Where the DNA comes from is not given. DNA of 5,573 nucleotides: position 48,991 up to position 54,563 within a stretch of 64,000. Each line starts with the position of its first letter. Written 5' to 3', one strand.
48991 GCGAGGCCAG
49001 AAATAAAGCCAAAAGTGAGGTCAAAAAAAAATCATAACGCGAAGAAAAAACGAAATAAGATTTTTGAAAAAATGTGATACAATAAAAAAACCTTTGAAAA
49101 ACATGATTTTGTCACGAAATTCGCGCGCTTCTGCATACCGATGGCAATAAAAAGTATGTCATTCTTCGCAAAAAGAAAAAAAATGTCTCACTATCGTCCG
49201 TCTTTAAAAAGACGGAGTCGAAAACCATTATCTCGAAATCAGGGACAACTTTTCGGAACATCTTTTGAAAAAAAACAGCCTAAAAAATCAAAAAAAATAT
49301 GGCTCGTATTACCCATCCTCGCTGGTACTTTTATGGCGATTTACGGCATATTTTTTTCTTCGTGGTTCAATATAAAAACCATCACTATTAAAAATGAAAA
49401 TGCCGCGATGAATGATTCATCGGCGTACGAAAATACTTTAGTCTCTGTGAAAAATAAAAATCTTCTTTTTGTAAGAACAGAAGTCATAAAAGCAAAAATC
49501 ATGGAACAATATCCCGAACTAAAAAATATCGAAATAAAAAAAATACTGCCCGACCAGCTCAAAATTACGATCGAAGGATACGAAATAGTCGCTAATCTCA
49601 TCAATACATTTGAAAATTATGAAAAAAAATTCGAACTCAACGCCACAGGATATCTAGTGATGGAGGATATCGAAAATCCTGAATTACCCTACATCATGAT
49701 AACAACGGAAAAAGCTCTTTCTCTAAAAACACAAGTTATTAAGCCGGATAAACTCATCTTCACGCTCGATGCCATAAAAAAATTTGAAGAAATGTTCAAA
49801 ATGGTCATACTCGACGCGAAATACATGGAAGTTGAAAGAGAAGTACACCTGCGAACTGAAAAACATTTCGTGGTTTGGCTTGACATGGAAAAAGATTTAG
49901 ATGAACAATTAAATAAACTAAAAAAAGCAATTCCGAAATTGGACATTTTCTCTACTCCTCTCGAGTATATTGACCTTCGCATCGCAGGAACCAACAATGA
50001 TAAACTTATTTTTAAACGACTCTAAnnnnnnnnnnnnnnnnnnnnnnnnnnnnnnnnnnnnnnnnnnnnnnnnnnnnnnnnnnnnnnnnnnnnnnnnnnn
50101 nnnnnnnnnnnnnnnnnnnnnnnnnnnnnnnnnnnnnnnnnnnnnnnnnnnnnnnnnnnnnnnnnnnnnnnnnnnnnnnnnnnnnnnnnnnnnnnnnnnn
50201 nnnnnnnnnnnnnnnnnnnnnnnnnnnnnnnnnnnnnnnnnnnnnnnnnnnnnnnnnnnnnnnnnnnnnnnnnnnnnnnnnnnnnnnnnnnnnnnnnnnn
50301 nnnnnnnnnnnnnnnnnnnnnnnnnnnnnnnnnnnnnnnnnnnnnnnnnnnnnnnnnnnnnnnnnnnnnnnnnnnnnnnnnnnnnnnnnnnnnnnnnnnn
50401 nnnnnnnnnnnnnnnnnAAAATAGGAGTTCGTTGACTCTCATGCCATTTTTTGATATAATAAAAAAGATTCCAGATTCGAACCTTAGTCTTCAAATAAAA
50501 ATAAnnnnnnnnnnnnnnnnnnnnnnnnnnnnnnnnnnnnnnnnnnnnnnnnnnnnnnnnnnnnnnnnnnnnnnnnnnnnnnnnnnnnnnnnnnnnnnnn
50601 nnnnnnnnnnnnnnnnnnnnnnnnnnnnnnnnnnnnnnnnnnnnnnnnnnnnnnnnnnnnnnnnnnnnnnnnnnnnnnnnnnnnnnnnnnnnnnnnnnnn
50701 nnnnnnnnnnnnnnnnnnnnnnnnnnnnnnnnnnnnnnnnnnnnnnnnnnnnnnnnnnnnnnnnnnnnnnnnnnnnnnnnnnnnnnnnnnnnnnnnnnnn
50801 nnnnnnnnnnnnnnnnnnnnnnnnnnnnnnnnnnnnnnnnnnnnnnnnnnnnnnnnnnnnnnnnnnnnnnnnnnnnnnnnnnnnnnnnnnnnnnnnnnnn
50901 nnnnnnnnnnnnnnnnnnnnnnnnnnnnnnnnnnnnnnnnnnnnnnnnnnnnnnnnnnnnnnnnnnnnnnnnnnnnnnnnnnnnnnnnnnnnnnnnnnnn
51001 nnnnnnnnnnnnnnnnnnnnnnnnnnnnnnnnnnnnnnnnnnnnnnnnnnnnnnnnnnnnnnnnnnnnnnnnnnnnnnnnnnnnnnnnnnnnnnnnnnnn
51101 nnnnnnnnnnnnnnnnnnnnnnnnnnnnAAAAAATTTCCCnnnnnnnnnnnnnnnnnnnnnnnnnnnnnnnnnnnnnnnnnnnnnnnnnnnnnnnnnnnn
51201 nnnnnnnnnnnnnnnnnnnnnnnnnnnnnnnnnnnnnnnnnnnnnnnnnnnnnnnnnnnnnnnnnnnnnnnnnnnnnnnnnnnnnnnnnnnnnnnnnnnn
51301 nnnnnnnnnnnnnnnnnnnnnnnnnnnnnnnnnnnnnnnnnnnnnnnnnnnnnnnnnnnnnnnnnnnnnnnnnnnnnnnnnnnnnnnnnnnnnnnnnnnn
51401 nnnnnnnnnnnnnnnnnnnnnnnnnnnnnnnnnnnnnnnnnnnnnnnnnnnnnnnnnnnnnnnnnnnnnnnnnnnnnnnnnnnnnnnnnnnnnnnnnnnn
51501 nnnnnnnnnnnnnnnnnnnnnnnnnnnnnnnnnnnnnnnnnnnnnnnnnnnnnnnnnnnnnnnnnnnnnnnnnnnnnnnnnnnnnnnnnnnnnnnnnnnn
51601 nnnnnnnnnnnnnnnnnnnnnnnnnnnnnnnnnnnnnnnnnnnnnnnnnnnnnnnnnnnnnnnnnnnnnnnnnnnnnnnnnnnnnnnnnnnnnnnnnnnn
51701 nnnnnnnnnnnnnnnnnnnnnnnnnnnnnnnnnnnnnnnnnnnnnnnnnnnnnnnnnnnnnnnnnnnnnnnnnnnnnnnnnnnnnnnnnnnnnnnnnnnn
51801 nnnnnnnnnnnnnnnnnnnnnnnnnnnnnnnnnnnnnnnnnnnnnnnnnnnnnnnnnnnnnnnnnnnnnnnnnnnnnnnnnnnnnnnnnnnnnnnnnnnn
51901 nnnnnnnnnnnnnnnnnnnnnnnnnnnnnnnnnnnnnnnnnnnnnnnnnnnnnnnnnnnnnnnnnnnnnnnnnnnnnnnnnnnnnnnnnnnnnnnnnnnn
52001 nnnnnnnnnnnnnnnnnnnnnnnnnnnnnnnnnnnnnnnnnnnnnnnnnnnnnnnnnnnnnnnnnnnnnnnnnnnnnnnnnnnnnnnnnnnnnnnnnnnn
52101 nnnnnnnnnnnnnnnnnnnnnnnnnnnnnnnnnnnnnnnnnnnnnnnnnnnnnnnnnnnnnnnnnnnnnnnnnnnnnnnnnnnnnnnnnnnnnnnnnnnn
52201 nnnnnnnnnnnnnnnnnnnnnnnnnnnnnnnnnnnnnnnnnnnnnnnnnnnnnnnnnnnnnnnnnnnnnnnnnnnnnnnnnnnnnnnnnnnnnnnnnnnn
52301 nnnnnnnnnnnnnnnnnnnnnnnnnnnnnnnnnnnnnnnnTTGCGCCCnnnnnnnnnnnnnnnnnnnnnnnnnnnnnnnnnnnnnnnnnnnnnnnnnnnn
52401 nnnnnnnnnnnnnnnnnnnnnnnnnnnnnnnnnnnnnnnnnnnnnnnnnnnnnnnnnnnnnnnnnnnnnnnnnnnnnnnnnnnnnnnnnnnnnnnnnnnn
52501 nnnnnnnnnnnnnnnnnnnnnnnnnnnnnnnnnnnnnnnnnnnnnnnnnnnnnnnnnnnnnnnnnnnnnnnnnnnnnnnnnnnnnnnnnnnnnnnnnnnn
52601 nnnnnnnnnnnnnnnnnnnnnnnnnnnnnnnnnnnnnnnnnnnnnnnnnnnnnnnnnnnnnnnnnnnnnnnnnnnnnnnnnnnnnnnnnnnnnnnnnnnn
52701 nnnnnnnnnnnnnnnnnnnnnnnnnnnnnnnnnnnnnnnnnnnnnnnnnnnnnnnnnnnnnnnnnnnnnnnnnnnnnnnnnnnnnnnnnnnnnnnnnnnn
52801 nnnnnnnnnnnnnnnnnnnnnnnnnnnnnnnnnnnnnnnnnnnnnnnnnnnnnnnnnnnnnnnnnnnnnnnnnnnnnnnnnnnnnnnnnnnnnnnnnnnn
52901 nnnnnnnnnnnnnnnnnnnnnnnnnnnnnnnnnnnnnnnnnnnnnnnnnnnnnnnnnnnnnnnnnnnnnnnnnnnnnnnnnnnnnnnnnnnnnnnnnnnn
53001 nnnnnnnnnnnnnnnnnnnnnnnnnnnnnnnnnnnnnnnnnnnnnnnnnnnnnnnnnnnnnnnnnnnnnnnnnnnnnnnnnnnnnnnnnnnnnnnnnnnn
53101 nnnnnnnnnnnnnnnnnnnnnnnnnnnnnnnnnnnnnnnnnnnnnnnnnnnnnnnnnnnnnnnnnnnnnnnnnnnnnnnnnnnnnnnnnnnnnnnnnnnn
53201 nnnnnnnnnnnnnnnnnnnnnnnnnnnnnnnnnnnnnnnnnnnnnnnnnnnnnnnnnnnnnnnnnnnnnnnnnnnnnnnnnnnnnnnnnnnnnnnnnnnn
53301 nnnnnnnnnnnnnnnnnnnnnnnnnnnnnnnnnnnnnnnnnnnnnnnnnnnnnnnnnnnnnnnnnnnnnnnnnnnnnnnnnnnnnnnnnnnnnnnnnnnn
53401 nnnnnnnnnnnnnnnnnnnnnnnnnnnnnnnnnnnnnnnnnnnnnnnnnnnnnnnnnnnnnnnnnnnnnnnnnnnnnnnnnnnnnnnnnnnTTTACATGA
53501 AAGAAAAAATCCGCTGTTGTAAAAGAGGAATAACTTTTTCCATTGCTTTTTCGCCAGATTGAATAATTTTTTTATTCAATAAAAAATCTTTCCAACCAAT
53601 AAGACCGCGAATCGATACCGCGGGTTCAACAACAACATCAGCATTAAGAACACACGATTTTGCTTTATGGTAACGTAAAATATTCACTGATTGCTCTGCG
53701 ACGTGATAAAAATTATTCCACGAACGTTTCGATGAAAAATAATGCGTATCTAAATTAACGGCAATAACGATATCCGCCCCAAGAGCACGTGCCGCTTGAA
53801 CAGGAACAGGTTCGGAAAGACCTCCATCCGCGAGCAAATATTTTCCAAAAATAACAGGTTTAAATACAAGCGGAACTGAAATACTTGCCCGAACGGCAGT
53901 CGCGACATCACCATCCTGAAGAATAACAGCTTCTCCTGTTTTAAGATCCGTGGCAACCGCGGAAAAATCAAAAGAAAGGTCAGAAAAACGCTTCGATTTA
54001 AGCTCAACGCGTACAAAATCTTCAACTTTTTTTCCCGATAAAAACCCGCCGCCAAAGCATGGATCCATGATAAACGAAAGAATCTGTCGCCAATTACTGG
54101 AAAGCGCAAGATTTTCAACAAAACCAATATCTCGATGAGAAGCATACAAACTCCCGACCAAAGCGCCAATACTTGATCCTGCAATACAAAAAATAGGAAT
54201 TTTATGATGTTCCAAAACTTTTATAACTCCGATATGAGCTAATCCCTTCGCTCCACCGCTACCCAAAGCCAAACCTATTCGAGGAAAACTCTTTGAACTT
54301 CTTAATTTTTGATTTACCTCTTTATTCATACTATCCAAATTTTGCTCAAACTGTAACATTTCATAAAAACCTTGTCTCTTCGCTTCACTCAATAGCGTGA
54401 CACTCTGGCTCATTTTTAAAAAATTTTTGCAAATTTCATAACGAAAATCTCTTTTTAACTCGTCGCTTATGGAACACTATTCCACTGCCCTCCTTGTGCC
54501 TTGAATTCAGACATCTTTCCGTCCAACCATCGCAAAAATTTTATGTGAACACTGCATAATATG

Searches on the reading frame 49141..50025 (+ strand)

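Call 45: search_protein_families(library=pfam, proteins=[window:49141-50025:+], max_evalue=0.00001)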
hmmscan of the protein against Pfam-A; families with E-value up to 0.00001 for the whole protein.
window:49141-50025:+ (294 aa): 1 family
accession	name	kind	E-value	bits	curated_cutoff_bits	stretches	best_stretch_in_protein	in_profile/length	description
PF08478.15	POTRA_1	-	3.3e-08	34.1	23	1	76-145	1-67/69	POTRA domain, FtsQ-type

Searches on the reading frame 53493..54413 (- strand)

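Call 45: search_protein_families(library=pfam, proteins=[window:53493-54413:-], max_evalue=0.00001)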
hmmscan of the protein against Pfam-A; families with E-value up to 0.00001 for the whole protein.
window:53493-54413:- (306 aa): 1 family
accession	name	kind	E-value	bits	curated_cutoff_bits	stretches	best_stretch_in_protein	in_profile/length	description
PF01734.28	Patatin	-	5.6e-28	98.9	27.7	1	48-208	1-190/191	Patatin-like phospholipase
